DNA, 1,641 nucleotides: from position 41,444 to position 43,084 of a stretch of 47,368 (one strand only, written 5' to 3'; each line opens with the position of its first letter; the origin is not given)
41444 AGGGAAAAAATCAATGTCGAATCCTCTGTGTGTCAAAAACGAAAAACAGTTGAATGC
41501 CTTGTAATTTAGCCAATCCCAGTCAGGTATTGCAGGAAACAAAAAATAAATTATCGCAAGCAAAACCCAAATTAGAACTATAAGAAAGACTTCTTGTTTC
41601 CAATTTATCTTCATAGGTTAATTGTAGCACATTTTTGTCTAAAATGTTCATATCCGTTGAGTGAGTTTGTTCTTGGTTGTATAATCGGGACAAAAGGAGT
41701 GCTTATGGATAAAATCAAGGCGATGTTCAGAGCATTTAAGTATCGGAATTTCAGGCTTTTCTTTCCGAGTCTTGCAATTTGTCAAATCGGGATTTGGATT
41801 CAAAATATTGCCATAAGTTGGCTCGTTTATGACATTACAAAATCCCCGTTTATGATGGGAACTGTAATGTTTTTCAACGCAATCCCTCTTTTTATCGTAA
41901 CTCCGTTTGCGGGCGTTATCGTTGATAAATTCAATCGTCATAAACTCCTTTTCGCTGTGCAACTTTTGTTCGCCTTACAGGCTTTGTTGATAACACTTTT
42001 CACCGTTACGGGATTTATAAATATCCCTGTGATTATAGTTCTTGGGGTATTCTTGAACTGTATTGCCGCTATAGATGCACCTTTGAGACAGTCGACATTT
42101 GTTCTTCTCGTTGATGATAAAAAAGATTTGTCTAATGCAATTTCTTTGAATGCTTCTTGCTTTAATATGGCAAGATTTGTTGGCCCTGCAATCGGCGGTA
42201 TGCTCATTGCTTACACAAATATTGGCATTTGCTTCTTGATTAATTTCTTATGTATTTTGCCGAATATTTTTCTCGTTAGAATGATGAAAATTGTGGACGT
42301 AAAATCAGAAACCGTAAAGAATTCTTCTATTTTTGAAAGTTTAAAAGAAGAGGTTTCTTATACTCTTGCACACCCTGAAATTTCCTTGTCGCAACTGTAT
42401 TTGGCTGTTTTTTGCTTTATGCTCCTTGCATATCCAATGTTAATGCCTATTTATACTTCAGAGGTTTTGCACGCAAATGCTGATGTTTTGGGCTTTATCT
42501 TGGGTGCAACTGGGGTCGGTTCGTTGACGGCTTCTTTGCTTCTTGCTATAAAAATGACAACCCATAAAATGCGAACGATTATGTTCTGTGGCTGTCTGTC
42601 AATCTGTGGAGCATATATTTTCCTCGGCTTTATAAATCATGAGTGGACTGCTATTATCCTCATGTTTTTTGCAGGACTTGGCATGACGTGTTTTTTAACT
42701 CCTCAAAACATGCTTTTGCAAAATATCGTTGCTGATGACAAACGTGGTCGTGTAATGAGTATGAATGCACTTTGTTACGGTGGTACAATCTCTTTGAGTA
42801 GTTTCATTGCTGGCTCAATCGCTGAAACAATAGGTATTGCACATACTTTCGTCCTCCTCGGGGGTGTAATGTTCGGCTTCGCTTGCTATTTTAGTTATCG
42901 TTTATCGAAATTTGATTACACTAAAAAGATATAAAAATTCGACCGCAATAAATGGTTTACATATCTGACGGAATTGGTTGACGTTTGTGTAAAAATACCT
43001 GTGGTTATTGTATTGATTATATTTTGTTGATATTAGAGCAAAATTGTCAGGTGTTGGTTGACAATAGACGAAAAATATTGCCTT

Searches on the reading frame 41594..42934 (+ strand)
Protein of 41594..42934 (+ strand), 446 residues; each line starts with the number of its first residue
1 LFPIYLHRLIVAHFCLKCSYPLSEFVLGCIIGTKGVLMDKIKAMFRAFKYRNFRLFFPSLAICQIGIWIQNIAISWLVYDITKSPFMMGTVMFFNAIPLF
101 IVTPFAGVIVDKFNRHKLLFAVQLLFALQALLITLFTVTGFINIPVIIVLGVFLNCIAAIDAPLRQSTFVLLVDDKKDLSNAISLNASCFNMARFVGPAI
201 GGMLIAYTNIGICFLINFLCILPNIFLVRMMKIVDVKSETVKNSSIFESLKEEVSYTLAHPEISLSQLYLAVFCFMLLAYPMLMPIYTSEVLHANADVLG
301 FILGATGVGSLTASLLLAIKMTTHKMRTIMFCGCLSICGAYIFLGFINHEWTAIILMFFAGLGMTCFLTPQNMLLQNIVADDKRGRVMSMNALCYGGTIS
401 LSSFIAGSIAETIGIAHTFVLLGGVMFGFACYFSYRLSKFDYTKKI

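Call 31: search_protein_families(library=pfam, proteins=[window:41594-42934:+])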
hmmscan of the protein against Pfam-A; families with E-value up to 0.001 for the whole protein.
window:41594-42934:+ (446 aa): 2 families
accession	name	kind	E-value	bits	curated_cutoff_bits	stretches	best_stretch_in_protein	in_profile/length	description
PF05977.19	MFS_3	-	1.7e-53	182.3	27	1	47-436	6-394/524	Transmembrane secretion effector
PF07690.21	MFS_1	-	8.4e-44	150.3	33.4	2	57-396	2-340/347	Major Facilitator Superfamily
